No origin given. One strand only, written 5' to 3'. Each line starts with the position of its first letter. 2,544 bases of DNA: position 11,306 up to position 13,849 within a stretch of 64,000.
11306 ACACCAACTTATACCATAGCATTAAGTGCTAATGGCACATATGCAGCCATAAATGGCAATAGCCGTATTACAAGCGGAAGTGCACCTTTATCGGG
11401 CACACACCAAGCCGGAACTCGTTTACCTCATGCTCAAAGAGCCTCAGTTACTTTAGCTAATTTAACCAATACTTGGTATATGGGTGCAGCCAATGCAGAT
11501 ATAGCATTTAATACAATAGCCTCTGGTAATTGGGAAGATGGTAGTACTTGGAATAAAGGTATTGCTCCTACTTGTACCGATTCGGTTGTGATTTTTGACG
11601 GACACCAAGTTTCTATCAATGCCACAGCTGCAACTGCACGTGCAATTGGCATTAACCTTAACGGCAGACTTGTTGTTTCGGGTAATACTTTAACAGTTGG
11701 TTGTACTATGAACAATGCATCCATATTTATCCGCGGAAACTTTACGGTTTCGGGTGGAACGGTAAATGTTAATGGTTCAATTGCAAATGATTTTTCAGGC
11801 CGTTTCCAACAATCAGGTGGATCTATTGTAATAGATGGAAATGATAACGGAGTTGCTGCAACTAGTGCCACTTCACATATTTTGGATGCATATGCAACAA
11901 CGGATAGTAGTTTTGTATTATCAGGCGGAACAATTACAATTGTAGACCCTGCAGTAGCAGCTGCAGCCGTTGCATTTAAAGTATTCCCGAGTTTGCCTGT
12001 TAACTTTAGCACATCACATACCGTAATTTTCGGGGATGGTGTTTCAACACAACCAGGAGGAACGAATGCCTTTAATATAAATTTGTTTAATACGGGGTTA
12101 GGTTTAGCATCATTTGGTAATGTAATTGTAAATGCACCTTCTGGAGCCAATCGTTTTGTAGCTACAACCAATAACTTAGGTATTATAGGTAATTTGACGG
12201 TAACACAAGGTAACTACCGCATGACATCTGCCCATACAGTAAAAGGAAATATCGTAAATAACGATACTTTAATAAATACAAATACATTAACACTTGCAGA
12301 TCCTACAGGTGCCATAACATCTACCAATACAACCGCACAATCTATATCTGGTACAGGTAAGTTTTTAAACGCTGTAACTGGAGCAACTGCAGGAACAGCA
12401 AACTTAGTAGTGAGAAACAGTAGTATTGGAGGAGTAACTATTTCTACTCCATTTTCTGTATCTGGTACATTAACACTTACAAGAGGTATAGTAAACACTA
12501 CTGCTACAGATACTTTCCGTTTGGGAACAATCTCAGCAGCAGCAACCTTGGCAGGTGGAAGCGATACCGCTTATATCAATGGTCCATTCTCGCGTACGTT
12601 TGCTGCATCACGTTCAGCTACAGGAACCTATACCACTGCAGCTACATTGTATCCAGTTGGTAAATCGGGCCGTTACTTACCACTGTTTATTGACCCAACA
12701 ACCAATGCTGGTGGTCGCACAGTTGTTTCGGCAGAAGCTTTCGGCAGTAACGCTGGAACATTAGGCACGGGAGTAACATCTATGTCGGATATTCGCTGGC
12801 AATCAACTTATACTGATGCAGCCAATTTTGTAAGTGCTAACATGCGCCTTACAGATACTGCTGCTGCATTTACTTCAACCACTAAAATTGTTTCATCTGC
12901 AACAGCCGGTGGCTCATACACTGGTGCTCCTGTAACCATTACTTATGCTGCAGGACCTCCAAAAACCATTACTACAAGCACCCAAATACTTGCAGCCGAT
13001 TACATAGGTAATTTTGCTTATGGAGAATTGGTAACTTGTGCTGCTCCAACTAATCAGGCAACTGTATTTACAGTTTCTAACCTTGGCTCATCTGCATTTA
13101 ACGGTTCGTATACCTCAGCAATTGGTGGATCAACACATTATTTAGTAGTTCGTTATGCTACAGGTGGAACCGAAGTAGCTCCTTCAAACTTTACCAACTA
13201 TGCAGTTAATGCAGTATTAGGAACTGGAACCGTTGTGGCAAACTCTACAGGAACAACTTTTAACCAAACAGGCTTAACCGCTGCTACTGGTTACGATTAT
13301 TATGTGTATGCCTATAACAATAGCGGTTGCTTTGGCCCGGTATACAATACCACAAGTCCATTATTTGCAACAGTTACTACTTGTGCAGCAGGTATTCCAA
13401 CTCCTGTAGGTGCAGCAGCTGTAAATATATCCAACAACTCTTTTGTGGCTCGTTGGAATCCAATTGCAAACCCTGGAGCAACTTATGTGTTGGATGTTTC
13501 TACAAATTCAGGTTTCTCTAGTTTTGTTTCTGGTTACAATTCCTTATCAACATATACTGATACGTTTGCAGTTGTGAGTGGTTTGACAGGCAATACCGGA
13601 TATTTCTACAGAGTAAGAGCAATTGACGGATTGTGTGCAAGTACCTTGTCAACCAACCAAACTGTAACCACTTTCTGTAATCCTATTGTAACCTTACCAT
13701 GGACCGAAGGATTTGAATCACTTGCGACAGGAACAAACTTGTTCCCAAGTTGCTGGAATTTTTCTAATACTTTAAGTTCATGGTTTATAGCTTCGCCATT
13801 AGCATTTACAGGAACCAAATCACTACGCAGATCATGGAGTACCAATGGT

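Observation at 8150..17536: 3128-aa T9SS cargo protein built from large internal duplications, encoded directly downstream of the rod-shape operon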

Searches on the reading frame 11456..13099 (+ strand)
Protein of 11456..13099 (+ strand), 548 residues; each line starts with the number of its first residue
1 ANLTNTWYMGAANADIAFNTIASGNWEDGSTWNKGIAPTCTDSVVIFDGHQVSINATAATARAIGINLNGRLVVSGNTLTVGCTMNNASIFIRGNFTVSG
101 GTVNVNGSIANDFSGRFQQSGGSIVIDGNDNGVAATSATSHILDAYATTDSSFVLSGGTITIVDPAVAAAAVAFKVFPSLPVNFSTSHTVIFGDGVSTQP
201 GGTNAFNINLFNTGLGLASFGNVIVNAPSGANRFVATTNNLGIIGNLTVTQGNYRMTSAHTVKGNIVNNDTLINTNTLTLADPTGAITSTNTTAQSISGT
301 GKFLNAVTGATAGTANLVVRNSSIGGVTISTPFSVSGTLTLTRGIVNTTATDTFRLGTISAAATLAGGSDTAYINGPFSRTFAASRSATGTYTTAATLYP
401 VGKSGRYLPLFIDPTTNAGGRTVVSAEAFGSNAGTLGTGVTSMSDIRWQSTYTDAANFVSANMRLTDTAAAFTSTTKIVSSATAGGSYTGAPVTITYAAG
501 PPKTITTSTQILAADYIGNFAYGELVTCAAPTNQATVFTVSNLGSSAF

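Call 12: find_homologous_proteins(query=window:11456-13099:+, max_evalue=0.00001)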
Query window:11456-13099:+ (548 aa): 8 proteins with E <= 0.00001 among 8000 candidates.
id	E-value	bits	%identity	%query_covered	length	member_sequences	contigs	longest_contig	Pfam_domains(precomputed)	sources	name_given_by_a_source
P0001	7.0e-212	723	77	81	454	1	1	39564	-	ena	-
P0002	3.1e-88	315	42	94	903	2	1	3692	PF18962.8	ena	-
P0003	2.4e-65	240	36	69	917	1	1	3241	-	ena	-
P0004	8.8e-64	234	36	97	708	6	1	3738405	-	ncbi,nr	ncbi:hypothetical protein H9W95_19270 [Flavobacterium lindanitolerans]|nr:hypothetical protein [Flav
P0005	1.8e-61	227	44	69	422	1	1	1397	-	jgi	jgi:hypothetical protein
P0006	2.5e-34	137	42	62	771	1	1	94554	-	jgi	jgi:hypothetical protein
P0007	2.2e-27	114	40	42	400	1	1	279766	PF19081.7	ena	-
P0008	4.0e-27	113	36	59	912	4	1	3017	PF18962.8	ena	-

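Call 13: find_encoding_contigs(protein=P0001, flank=10000, max_places=3)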
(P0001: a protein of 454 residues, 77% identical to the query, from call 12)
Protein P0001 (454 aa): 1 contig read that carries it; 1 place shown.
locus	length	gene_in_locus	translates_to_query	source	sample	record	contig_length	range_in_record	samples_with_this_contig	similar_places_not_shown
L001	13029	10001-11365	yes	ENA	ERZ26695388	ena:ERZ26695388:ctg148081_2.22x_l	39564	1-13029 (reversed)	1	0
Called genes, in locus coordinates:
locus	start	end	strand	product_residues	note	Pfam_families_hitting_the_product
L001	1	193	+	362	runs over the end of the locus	PF01808:AICARFT_IMPCHas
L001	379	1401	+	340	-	PF06723:MreB_Mbl, PF00012:HSP70, PF00022:Actin (faint), PF14450:FtsA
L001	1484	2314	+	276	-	PF04085:MreC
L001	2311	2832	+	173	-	-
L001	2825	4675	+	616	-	PF03717:PBP_dimer, PF00905:Transpeptidase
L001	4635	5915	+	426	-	PF01098:FTSW_RODA_SPOVE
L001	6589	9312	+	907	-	PF10162:G8 (faint)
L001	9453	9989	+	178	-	-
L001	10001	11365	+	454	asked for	-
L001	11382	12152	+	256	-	-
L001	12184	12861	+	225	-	-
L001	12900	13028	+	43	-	?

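Call 14: find_encoding_contigs(protein=P0004, flank=10000, max_places=3)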
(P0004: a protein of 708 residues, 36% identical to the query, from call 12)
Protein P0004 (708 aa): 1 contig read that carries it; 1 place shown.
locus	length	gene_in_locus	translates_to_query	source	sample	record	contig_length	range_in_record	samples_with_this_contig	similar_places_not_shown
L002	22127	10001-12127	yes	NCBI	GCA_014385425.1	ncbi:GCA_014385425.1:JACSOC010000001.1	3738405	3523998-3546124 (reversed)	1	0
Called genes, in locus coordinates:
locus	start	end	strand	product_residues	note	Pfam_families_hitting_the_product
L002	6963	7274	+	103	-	PF11950:DUF3467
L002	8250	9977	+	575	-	PF00041:fn3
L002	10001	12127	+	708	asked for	-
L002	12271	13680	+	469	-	PF19081:Ig_7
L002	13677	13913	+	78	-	-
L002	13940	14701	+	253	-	-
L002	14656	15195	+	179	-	PF19081:Ig_7 (weak), PF18962:Por_Secre_tail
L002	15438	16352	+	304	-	-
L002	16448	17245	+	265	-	-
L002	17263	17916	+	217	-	-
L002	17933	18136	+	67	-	-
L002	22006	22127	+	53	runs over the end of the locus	-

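Call 37: predict_structure(alignment_id=A1)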
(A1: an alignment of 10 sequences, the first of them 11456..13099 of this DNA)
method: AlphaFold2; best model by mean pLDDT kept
length: 548 residues; sequences in the alignment: 10
mean_pLDDT: 67.6   pTM: 0.70
mean pLDDT of the five models: 67.6, 66.9, 66.8, 63.8, 61.7
residues with pLDDT >= 90: 186; 70-90: 138; 50-70: 48; < 50: 176
segments of 3 or more residues with pLDDT < 50: 1-5, 9-11, 384-548
pLDDT, mean of each block of 10 residues (from residue 1): 47 73 96 94 94 95 95 97 89 96 96 93 95 86 84 92 84 84 91 90 82 66 90 85 94 89 94 91 69 91 71 79 86 85 76 70 67 68 43 36 31 32 30 26 25 26 27 24 29 29 27 24 23 29 23
secondary structure, 60 per line:
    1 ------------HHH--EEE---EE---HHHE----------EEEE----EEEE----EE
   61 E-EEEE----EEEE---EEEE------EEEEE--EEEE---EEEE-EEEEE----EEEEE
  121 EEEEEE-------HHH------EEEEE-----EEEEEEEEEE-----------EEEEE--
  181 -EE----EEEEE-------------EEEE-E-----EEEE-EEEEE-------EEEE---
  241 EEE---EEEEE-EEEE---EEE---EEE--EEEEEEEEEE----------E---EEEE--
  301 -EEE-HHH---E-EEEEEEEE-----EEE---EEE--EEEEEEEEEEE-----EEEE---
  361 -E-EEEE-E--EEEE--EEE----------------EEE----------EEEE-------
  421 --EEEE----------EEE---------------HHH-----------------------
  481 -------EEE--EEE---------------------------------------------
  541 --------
elements in order: E18-20 E43-46 E51-54 E59-61 E63-66 E71-74 E78-81 E88-92 E95-98 E102-105 E107-111 E116-126 E143-147 E153-162 E174-178 E188-192 E206-209 E217-220 E222-226 E234-237 E241-243 E247-251 E253-256 E260-262 E266-268 E271-280 E295-298 E302-304 E314-321 E327-329 E333-335 E338-348 E354-357 E364-367 E372-375 E378-380 E397-399 E410-413 E423-426 E437-439 E488-490 E493-495

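Call 50: search_protein_representatives(alignment_id=A1)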
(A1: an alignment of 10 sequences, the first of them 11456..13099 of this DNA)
Query: 10 sequences, 522 profile positions. Proteins with E-value up to 0.001 (for the whole library): 2653; up to 1e-10: 840; up to 1e-30: 450. The best 150 are listed.
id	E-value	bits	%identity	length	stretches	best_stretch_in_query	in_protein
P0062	0.0e+00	1967.4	-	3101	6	1-521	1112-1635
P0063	0.0e+00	1777.4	-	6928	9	4-505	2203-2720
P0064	0.0e+00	1588.4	-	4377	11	13-519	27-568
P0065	0.0e+00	1468.4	-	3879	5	65-513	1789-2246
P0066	0.0e+00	1450.1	-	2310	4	1-505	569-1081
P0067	0.0e+00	1364.0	-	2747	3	2-517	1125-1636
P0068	0.0e+00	1334.1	-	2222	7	1-518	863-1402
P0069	0.0e+00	1325.6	-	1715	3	1-522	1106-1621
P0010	0.0e+00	1308.9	-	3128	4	1-521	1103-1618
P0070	0.0e+00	1282.2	-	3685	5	1-505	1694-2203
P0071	0.0e+00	1232.6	-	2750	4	1-520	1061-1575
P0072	0.0e+00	1211.7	-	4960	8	54-519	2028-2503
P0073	0.0e+00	1167.1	-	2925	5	15-497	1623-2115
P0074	0.0e+00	1139.6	-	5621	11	56-508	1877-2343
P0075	0.0e+00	1092.4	-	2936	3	3-505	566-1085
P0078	0.0e+00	1064.6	-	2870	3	2-504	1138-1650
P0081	0.0e+00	1031.5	-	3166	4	1-521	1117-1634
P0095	1.3e-239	812.8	-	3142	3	2-508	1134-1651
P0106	8.8e-205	697.9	-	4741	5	48-507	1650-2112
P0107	1.2e-203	694.1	-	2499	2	4-511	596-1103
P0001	7.6e-185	632.1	-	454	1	3-455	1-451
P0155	6.5e-146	503.6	-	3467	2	2-508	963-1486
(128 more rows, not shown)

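Call 52: list_cluster_members(proteins=[P0062, P0063, P0064, P0067, P0081, P0095, P0070, P0071, P0075, P0078])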
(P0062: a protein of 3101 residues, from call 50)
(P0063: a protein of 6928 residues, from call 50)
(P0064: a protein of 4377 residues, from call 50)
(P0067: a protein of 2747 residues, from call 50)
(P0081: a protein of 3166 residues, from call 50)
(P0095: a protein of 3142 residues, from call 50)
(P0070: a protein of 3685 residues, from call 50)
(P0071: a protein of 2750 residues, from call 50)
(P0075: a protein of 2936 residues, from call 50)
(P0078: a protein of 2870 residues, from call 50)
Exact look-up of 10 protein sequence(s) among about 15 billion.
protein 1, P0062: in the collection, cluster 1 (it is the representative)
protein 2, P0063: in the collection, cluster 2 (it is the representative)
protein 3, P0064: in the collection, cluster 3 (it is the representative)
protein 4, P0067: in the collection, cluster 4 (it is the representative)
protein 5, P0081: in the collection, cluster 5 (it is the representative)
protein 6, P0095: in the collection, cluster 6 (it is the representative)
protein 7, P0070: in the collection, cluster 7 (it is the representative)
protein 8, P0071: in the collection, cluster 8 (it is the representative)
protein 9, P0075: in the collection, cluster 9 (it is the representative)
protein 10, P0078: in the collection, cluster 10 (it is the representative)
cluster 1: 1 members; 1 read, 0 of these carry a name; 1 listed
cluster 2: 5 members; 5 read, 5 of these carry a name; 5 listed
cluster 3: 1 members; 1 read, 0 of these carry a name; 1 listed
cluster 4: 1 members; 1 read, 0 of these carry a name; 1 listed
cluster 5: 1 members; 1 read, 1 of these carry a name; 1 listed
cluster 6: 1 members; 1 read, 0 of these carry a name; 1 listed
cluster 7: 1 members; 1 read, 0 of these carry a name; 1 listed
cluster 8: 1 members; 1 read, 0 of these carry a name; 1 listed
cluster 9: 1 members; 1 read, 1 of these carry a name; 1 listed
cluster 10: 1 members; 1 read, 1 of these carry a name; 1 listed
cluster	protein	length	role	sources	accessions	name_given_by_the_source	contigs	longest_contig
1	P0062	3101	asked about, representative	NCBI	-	-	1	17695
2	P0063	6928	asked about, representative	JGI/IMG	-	tRNA G46 methylase TrmB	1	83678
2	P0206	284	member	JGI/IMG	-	hypothetical protein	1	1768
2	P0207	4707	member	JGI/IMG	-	tRNA G46 methylase TrmB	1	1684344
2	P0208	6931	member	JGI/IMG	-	tRNA G46 methylase TrmB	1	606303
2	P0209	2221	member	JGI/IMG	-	hypothetical protein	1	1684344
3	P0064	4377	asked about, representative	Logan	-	-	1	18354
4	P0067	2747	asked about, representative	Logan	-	-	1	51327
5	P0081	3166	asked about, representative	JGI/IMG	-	hypothetical protein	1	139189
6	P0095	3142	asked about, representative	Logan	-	-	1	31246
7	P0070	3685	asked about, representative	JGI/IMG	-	-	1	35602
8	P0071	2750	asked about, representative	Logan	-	-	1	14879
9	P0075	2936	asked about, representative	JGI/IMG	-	Secretion system C-terminal sorting domain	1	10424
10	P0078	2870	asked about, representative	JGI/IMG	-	GEVED domain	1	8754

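Call 53: find_related_loci(query=A1, collection=genome_contigs, flank=10000)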
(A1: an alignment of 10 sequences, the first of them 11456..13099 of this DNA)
Query A1 (548 aa) in genome_contigs; peptide patterns used: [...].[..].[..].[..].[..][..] (x = any residue, [..] = any of these).
84 stretches matched a pattern; 39 encode a relative of the query (tblastn E <= 1e-3); 37 distinct loci.
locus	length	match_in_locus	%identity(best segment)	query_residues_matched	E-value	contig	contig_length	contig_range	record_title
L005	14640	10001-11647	65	1-548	0e+0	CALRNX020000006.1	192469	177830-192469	MAG: Chitinophaga pinensis isolate JJ-KL21111-146-3-mx-bin594 genome assembly, contig: JJ-KL21111-146-C16, whole genome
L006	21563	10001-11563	44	1-525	3e-103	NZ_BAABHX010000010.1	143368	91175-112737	Chryseobacterium ginsengisoli strain JCM 18019 sequence10, whole genome shotgun sequence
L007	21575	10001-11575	43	1-529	7e-102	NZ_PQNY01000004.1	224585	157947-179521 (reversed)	Flavobacterium croceum DSM 17960 Ga0002101_104, whole genome shotgun sequence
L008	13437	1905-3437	42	8-524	3e-91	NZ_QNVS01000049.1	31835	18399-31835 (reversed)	Chryseobacterium piscium strain CCUG 51923 contig049, whole genome shotgun sequence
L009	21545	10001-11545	42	8-529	5e-91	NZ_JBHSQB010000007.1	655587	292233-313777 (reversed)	Flavobacterium qiangtangense strain CGMCC 1.12706 soapdenovo_K_127_7, whole genome shotgun sequence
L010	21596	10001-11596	43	8-542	6e-91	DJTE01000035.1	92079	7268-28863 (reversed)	MAG TPA_asm: Chryseobacterium indologenes isolate UBA6316 UBA6316_contig_269, whole genome shotgun sequence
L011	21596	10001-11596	42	1-525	5e-89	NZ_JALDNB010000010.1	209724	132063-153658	Chryseobacterium aahli strain cx-42 Scaffold8_1, whole genome shotgun sequence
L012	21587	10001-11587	42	1-525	4e-87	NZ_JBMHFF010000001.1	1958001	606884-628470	Chryseobacterium sp. GP-SGM7 NODE_1_length_1958001_cov_237.509837, whole genome shotgun sequence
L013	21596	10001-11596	42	1-525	3e-87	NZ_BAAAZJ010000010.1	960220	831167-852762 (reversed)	Chryseobacterium ginsenosidimutans strain JCM 16719 sequence10, whole genome shotgun sequence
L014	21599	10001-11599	43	8-532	1e-85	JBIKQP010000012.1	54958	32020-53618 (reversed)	MAG: Flavobacterium sp. isolate ME2015-05-24_3300044546_group6_bin87 Rohwer_bin888_scaffold_70_c1, whole genome shotgun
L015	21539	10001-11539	40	8-525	3e-85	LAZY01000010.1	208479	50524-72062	Chryseobacterium indologenes strain J31 contig_10, whole genome shotgun sequence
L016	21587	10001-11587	41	1-524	6e-81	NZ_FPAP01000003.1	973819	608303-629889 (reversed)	Chryseobacterium formosense strain DSM 17452, whole genome shotgun sequence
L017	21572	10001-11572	42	1-525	3e-79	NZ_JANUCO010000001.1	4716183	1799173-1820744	Chryseobacterium ginsenosidimutans strain THG 15 Ga0417196_01, whole genome shotgun sequence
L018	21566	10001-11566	45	1-532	1e-110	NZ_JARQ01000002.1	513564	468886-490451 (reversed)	Chryseobacterium hispalense DSM 25574 Contig2, whole genome shotgun sequence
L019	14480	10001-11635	39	8-546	2e-72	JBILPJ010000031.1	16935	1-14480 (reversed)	MAG: Flavobacterium sp. isolate ME2018-01-19_3300042384_group8_bin114 Rohwer_bin909_scaffold_874_c1, whole genome shotgu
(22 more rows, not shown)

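Call 63: search_protein_families(library=pfam, proteins=[L018:6671-11818:+, L007:8258-15025:+, L018:310-3399:+, L018:3689-6379:+, L018:12085-14409:+], max_evalue=0.001)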
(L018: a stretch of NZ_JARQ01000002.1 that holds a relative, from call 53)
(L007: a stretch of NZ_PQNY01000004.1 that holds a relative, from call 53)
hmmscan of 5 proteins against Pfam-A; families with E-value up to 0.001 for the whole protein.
L018:6671-11818:+ (1716 aa): 1 family
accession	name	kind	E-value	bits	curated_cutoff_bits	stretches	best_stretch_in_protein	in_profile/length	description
PF18962.6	Por_Secre_tail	-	5.1e-09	36.8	27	1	1647-1708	1-69/75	Secretion system C-terminal sorting domain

L007:8258-15025:+ (2256 aa): 3 families
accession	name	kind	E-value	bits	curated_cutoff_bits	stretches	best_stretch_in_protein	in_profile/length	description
PF19081.6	Ig_7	-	1.4e-39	134.7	27.3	5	1203-1260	7-65/84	Ig-like domain CHU_C associated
PF18962.6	Por_Secre_tail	-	5.2e-12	46.3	27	1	2187-2253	2-73/75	Secretion system C-terminal sorting domain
PF10162.14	G8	-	1.3e-05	25.6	22.9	0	613-668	1-47/124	G8 domain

L018:310-3399:+ (1030 aa): 3 families
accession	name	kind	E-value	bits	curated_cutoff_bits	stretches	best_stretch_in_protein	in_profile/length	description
PF19081.6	Ig_7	-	1.8e-15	57.4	27.3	1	712-777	4-69/84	Ig-like domain CHU_C associated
PF18962.6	Por_Secre_tail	-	1.1e-11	45.3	27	1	961-1025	1-70/75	Secretion system C-terminal sorting domain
PF00041.27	fn3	-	5.8e-09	36.5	25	1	616-693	3-74/84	Fibronectin type III domain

L018:3689-6379:+ (897 aa): 2 families
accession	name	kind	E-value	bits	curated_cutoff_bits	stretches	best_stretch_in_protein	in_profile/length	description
PF00041.27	fn3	-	5.6e-15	55.8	25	1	555-632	2-72/84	Fibronectin type III domain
PF18962.6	Por_Secre_tail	-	1.2e-09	38.7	27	1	828-889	1-69/75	Secretion system C-terminal sorting domain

L018:12085-14409:+ (775 aa): 4 families
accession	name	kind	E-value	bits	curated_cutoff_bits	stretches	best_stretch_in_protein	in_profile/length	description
PF23759.1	GBD_T9SS_assoc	-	3.4e-29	101.9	27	3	417-541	2-116/116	Galactose binding domain-like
PF07675.18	Cleaved_Adhesin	-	2.6e-10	40.9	21.4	1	28-158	5-155/174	Cleaved Adhesin Domain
PF18962.6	Por_Secre_tail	-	4.5e-09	36.9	27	1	706-767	1-69/75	Secretion system C-terminal sorting domain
PF00041.27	fn3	-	9.9e-06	26.1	25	0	373-397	48-72/84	Fibronectin type III domain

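Call 67: find_homologous_proteins(query=A1, max_evalue=1e-10)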
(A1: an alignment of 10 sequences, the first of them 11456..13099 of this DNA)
Query A1 (10 sequences) (548 aa, profile of the alignment): 14 proteins with E <= 1e-10 among 8000 candidates.
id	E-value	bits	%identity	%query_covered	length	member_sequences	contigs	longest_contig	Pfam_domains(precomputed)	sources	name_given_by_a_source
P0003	5.9e-273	925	36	69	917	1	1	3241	-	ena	-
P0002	3.0e-215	734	42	94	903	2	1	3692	PF18962.8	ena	-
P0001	2.4e-184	632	77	81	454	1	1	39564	-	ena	-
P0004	9.8e-172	591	36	97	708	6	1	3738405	-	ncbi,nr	ncbi:hypothetical protein H9W95_19270 [Flavobacterium lindanitolerans]|nr:hypothetical protein [Flav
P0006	1.8e-150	520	42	62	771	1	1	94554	-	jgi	jgi:hypothetical protein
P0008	5.1e-148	512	36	59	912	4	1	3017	PF18962.8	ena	-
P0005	2.5e-112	395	44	69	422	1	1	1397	-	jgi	jgi:hypothetical protein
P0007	4.4e-66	242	40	42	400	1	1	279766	PF19081.7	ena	-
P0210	2.5e-30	124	34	58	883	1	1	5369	PF10162.15,PF18962.8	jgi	jgi:hypothetical protein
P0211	6.0e-17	80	38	30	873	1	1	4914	PF18962.8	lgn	-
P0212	8.3e-14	69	28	18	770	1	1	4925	PF10162.15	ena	-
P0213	9.8e-14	69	33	28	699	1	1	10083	PF10162.15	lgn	-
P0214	4.6e-12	64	70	2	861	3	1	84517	PF18962.8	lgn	-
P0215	2.7e-11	61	32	23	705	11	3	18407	PF10162.15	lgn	-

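Call 84: search_solved_structures(query=A1, max_evalue=1)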
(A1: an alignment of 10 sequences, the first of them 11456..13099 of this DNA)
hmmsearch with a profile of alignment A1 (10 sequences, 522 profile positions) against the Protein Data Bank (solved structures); distinct sequences matched with E-value up to 1: 3.
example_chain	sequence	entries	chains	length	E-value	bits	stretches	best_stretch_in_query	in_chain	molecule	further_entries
9sfi_R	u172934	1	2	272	0.035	16.1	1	49-131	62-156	Tungsten-containing formylmethanofuran dehydrogenase 2 subunit C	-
9sw6_K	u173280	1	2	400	0.27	13.2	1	52-163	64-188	Molybdenum-containing formylmethanofuran dehydrogenase 1 subunit C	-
7bkb_I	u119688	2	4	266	0.8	11.6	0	40-163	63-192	Formylmethanofuran dehydrogenase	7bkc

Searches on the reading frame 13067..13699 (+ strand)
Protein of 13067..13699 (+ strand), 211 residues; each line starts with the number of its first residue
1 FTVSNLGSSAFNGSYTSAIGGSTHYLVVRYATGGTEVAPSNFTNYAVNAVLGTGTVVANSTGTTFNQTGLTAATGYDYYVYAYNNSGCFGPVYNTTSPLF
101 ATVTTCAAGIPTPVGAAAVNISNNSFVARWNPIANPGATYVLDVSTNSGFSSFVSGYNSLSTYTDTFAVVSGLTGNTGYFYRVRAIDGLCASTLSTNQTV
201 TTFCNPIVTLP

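Call 19: search_protein_families(library=pfam, proteins=[window:13067-13699:+], max_evalue=1)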
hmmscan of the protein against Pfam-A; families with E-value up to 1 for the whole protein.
window:13067-13699:+ (211 aa): 4 families
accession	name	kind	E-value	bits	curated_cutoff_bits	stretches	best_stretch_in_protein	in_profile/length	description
PF00041.27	fn3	-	1.4e-08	35.2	25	2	115-192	5-75/84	Fibronectin type III domain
PF16656.11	Pur_ac_phosph_N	-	6.9e-05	23.8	30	1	114-198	4-89/93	Purple acid Phosphatase, N-terminal domain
PF16655.11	PhoD_N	-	0.034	15.1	30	1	138-187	28-78/90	PhoD-like phosphatase, N-terminal domain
PF22415.1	PSV_ORF131-like_dom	-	0.21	12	27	1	23-41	43-61/80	PSV_Hypothetical protein ORF131-like domain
